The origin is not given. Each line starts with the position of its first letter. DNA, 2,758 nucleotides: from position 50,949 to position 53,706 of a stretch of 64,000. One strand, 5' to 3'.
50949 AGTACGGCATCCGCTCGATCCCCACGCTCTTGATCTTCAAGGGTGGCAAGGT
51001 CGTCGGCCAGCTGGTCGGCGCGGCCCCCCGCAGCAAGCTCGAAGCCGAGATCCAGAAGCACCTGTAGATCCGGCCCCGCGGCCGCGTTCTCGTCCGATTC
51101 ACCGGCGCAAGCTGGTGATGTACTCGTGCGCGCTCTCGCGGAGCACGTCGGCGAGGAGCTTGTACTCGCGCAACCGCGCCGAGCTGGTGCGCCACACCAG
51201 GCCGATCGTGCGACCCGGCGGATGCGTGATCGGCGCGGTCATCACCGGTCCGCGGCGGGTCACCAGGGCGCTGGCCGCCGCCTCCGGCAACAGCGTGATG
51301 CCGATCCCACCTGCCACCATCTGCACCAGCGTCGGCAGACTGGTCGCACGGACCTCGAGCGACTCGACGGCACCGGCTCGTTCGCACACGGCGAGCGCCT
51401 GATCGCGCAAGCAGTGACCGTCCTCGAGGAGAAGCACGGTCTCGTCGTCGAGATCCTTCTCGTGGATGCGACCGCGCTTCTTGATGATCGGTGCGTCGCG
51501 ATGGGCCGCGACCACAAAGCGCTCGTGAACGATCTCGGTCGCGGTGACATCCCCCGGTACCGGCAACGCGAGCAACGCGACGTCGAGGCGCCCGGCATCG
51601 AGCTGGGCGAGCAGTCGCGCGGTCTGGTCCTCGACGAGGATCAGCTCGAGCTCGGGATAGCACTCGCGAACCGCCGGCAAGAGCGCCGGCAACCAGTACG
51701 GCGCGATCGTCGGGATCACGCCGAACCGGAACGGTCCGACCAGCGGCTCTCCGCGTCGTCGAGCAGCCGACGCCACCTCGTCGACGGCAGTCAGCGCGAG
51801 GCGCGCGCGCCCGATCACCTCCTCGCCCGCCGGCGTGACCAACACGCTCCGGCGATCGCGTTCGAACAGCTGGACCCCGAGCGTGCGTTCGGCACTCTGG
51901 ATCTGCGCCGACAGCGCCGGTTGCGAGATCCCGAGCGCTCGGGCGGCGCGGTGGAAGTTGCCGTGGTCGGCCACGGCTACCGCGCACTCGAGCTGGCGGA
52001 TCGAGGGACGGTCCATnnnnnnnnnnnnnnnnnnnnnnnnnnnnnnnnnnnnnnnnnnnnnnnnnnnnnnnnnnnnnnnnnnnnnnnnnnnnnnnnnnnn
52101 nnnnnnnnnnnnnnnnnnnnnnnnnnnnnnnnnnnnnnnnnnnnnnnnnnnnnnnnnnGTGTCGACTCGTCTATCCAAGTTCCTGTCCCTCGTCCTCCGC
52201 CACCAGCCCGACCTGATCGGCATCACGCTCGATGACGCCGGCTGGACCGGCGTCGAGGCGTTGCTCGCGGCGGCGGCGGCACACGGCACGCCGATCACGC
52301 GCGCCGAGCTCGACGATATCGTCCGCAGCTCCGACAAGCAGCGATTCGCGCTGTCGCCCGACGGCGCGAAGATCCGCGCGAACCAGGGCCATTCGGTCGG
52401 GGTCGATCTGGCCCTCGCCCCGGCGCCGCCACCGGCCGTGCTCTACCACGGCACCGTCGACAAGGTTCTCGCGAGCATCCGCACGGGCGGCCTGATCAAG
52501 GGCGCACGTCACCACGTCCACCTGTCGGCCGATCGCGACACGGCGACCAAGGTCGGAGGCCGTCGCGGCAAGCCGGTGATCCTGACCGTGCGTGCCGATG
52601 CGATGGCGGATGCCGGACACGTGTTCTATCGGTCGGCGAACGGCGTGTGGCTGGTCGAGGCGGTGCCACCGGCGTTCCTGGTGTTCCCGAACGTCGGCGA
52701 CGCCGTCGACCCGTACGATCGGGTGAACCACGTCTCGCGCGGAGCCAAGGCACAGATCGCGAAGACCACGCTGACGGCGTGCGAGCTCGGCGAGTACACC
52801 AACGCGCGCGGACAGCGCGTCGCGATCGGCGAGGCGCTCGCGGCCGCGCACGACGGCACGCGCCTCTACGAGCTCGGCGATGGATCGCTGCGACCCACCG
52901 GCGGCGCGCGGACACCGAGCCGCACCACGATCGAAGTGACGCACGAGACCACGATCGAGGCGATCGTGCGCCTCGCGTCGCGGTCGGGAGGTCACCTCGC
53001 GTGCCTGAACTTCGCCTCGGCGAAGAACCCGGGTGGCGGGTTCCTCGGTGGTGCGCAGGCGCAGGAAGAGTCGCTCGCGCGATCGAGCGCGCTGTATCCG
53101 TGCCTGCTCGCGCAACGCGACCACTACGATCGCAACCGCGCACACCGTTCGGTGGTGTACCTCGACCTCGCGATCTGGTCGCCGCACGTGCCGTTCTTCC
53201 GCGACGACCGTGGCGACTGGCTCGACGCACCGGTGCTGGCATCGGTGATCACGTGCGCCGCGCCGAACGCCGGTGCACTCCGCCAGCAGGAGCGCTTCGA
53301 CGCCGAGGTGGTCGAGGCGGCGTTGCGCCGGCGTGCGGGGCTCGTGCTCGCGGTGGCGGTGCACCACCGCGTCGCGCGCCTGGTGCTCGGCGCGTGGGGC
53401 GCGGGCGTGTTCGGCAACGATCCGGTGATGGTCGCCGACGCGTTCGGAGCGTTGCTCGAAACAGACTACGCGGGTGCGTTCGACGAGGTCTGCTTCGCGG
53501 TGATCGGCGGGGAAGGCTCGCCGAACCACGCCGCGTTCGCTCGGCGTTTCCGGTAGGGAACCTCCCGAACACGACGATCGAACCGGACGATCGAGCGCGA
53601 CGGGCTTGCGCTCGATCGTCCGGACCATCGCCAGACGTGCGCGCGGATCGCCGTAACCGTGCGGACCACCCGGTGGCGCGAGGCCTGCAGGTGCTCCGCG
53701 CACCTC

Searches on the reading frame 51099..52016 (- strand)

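Call 78: search_protein_families(library=pfam, proteins=[window:51099-52016:-], max_evalue=0.00001)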
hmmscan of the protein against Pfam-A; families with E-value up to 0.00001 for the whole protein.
window:51099-52016:- (305 aa): 2 families
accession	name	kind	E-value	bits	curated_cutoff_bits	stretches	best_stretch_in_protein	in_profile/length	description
PF03466.25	LysR_substrate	-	1.9e-43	148.7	28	1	92-295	4-207/209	LysR substrate binding domain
PF00126.33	HTH_1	-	8.4e-23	80.5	26.6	1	6-65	1-60/60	Bacterial regulatory helix-turn-helix protein, lysR family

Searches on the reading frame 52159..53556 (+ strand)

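Call 78: search_protein_families(library=pfam, proteins=[window:52159-53556:+], max_evalue=0.00001)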
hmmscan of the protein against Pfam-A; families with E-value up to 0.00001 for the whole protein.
window:52159-53556:+ (465 aa): 2 families
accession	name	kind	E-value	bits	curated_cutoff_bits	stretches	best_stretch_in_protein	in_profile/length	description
PF10021.15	PARG_cat_microb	-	1.1e-47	162.5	23.5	1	201-349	1-146/146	Microbial-type PARG, catalytic domain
PF01885.22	PTS_2-RNA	-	7.9e-46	156.8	26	1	3-167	4-176/177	RNA 2'-phosphotransferase, Tpt1 / KptA family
